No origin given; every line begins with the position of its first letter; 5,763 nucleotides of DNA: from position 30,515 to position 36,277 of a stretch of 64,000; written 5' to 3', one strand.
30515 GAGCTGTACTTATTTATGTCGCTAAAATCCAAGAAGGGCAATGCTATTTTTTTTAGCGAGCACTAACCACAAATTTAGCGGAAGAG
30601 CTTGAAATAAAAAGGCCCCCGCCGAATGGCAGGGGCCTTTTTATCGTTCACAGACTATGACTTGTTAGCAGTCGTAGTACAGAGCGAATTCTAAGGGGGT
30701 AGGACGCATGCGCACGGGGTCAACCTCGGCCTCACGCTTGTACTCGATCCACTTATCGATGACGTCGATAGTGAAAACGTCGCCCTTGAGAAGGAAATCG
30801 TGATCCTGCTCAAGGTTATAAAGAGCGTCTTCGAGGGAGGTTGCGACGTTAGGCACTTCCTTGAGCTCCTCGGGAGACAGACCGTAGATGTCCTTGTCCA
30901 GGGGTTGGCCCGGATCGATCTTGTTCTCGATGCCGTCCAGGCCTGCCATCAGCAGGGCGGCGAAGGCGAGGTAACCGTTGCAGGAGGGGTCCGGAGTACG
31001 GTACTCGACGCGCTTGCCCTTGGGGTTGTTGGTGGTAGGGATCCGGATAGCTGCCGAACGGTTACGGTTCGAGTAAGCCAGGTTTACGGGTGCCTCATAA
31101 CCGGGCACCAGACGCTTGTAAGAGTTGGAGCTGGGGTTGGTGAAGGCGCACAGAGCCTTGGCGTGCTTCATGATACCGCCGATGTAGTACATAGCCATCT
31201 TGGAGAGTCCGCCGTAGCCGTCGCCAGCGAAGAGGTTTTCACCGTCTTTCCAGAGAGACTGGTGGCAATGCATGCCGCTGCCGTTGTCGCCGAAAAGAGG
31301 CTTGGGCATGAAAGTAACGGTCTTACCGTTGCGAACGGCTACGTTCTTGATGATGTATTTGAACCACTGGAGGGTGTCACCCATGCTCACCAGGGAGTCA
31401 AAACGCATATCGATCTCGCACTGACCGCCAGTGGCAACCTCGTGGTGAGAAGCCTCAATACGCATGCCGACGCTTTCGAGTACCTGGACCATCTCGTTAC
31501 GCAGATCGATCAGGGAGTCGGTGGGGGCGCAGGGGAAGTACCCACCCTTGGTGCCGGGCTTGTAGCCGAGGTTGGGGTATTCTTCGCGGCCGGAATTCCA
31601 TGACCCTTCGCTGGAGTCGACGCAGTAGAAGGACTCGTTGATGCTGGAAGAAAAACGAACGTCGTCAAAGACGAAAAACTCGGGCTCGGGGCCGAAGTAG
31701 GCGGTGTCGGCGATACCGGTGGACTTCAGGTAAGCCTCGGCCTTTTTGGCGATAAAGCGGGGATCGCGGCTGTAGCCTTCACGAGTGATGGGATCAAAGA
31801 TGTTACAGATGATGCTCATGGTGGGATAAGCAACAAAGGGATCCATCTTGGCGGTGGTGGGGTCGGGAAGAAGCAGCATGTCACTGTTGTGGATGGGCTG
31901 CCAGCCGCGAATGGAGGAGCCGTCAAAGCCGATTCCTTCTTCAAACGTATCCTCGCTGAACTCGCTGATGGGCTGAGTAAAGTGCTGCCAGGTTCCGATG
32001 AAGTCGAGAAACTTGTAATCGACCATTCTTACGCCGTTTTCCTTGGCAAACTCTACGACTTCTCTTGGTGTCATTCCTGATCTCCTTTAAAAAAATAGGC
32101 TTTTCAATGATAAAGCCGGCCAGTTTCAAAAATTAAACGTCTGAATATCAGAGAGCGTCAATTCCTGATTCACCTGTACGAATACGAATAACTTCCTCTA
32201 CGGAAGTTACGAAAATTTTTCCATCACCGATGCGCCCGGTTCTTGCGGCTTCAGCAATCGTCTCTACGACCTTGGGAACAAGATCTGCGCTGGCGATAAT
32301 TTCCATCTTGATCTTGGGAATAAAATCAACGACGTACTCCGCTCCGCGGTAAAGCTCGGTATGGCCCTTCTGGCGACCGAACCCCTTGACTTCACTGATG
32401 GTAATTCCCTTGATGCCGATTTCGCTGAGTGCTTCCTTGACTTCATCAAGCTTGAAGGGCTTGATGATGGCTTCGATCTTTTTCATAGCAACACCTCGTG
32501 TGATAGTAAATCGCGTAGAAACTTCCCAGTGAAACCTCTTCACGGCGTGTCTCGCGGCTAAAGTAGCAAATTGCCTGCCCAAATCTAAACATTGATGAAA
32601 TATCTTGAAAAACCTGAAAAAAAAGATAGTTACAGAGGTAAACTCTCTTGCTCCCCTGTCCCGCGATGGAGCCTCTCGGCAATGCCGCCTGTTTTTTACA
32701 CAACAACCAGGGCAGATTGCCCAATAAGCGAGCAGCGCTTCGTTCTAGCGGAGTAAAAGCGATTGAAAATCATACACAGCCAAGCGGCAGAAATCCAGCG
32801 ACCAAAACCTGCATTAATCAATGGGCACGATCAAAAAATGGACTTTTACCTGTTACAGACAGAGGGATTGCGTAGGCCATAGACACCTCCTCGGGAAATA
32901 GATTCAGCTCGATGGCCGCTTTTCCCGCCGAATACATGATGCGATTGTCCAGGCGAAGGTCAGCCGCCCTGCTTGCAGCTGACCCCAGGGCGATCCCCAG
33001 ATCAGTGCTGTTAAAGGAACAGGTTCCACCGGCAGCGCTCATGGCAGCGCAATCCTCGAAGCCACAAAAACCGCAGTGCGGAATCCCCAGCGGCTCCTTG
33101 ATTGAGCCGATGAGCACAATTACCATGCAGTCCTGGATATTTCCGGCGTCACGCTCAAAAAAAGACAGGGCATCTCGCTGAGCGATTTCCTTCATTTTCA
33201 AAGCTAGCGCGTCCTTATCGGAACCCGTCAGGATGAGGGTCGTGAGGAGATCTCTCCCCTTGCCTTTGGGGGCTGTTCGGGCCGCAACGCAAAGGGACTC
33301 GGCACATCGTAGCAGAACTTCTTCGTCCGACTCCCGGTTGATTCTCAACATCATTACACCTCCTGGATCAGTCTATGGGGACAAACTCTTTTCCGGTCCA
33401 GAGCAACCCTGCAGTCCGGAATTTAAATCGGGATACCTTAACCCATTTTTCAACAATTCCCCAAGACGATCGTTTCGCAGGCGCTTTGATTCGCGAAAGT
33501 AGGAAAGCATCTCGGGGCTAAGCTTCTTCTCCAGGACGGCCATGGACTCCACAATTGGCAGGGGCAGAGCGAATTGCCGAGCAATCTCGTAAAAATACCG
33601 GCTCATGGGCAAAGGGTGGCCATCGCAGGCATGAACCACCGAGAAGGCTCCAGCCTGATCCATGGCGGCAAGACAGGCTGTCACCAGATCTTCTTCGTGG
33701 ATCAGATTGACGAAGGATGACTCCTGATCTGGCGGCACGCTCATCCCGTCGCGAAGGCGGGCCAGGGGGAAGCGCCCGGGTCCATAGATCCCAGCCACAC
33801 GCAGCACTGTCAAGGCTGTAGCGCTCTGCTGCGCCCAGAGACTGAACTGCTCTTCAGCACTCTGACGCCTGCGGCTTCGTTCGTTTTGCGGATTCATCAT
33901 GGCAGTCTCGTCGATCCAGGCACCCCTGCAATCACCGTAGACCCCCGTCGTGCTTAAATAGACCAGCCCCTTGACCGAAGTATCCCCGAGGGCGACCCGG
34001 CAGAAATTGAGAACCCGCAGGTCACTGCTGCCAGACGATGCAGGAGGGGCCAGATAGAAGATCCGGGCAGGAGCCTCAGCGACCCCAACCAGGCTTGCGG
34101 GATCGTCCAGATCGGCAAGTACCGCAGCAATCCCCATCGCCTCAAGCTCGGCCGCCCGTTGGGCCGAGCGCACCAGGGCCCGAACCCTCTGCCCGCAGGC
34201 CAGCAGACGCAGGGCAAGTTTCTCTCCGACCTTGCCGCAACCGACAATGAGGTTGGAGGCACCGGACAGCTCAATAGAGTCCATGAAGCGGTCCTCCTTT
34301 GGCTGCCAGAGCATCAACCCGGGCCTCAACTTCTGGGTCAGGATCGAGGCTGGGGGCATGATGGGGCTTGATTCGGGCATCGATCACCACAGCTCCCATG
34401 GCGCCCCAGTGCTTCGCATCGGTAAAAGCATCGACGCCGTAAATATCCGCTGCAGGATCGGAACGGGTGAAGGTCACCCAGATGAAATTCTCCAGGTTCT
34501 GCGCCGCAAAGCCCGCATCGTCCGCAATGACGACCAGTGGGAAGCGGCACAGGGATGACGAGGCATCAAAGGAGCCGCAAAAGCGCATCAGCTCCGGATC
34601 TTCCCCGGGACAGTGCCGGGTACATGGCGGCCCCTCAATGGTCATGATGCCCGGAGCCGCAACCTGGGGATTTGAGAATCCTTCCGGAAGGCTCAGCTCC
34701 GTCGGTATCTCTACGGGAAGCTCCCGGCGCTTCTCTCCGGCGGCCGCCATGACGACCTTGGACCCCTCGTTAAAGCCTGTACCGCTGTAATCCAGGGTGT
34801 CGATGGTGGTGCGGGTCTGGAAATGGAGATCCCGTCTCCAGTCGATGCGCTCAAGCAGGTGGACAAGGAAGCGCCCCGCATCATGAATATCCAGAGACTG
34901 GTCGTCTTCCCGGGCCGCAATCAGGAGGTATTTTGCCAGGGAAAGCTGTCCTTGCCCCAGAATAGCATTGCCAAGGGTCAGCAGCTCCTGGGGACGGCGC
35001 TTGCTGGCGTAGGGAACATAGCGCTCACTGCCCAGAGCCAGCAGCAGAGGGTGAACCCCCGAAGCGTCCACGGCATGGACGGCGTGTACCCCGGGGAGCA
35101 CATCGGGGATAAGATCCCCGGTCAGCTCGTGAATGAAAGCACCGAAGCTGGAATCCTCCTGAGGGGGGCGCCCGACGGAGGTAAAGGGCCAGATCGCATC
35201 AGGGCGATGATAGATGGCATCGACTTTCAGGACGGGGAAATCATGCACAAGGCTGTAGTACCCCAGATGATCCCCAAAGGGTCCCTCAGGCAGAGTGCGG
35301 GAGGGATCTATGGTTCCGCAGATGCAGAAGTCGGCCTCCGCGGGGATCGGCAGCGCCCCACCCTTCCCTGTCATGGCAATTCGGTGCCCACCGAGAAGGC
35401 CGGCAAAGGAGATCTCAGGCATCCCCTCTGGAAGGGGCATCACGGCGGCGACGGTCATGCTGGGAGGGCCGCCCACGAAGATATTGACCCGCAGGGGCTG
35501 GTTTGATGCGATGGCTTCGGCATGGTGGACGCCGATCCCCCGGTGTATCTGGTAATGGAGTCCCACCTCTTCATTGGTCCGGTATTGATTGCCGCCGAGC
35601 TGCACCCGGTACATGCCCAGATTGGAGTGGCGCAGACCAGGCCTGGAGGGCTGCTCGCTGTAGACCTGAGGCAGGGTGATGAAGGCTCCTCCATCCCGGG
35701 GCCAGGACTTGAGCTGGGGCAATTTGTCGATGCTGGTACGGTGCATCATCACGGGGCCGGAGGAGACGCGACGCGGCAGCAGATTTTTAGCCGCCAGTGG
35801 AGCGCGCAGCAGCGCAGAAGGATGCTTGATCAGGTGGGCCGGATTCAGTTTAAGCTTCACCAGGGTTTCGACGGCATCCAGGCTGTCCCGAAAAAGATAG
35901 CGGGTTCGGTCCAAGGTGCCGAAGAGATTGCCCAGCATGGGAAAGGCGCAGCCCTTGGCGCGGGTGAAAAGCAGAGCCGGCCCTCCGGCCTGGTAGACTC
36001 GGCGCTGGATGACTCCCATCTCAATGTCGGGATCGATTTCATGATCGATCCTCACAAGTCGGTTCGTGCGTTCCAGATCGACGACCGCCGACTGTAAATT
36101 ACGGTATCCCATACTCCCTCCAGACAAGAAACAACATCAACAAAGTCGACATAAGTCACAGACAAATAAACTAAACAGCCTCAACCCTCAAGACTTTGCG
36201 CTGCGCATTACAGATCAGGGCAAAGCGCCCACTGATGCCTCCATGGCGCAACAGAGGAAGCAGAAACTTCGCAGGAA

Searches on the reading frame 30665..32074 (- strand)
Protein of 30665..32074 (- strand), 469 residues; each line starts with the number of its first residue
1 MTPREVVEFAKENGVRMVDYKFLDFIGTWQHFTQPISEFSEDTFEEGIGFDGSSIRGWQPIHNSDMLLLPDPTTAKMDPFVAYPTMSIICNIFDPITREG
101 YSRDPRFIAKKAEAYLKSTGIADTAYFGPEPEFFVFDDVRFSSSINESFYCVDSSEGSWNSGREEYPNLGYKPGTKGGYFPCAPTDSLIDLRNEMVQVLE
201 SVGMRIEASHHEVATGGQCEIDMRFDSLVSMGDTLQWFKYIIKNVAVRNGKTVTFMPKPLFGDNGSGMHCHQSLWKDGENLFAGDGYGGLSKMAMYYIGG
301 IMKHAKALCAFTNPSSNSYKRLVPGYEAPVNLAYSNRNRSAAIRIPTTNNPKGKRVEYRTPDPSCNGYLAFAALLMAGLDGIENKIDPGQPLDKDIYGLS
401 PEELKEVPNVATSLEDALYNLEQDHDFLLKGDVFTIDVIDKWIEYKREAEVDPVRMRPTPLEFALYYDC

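Call 53: search_protein_families(library=pfam, proteins=[window:30665-32074:-], max_evalue=0.00001)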
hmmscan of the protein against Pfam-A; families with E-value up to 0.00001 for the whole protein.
window:30665-32074:- (469 aa): 2 families
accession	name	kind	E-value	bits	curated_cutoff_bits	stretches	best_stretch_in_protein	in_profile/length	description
PF00120.29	Gln-synt_C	-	1.5e-136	455.5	24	1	103-466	2-344/344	Glutamine synthetase, catalytic domain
PF03951.24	Gln-synt_N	-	5.7e-32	109.6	33.4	1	15-95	2-82/82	Glutamine synthetase, beta-Grasp domain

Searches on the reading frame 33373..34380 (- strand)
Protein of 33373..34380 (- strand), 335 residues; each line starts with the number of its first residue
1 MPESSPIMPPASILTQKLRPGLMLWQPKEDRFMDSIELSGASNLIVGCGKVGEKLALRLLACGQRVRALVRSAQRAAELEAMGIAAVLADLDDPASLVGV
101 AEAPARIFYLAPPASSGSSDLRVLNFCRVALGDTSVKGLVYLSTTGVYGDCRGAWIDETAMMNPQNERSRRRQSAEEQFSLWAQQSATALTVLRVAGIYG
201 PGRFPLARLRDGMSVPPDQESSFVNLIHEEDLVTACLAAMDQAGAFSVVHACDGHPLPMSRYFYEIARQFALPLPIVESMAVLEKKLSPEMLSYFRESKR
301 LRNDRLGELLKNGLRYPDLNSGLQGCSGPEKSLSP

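Call 53: search_protein_families(library=pfam, proteins=[window:33373-34380:-], max_evalue=0.00001)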
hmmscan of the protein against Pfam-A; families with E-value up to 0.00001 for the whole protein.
window:33373-34380:- (335 aa): 2 families
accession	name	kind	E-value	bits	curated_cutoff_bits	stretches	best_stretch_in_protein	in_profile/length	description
PF01370.27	Epimerase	-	4e-10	40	20.9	1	45-242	3-227/240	NAD dependent epimerase/dehydratase family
PF13460.12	NAD_binding_10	-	1.3e-08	35.4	27.2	1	49-197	4-145/184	NAD(P)H-binding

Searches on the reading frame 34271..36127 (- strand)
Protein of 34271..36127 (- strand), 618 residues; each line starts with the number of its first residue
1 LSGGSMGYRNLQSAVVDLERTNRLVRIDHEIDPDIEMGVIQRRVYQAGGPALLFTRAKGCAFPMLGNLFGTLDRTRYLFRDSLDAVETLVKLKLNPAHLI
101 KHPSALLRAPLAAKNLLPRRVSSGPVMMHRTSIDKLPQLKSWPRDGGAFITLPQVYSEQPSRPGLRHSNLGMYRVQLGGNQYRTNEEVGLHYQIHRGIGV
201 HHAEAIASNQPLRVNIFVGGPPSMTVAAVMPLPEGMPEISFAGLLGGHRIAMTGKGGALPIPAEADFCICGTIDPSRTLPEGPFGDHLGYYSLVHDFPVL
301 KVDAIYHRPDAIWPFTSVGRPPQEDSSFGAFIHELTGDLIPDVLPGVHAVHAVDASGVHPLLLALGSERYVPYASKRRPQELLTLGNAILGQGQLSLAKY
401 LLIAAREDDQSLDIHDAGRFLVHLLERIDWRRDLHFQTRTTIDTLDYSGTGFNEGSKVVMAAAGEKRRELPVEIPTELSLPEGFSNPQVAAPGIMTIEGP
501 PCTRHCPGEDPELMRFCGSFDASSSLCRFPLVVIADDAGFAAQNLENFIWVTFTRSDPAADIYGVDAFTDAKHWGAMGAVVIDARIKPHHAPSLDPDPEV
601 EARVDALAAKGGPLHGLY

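Call 53: search_protein_families(library=pfam, proteins=[window:34271-36127:-], max_evalue=0.00001)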
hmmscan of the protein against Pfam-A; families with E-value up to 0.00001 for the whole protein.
window:34271-36127:- (618 aa): 3 families
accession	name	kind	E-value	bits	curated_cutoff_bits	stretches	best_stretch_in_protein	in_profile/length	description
PF01977.22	UbiD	-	9.3e-64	214.8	23.3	1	125-321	9-206/206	3-octaprenyl-4-hydroxybenzoate carboxy-lyase Rift-related domain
PF20696.2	UbiD_C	-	5.4e-33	114.1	24.2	1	327-462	2-127/127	3-octaprenyl-4-hydroxybenzoate carboxy-lyase C-terminal domain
PF20695.2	UbiD_N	-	6.7e-22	77.8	24.3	1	17-92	3-77/78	3-octaprenyl-4-hydroxybenzoate carboxy-lyase N-terminal domain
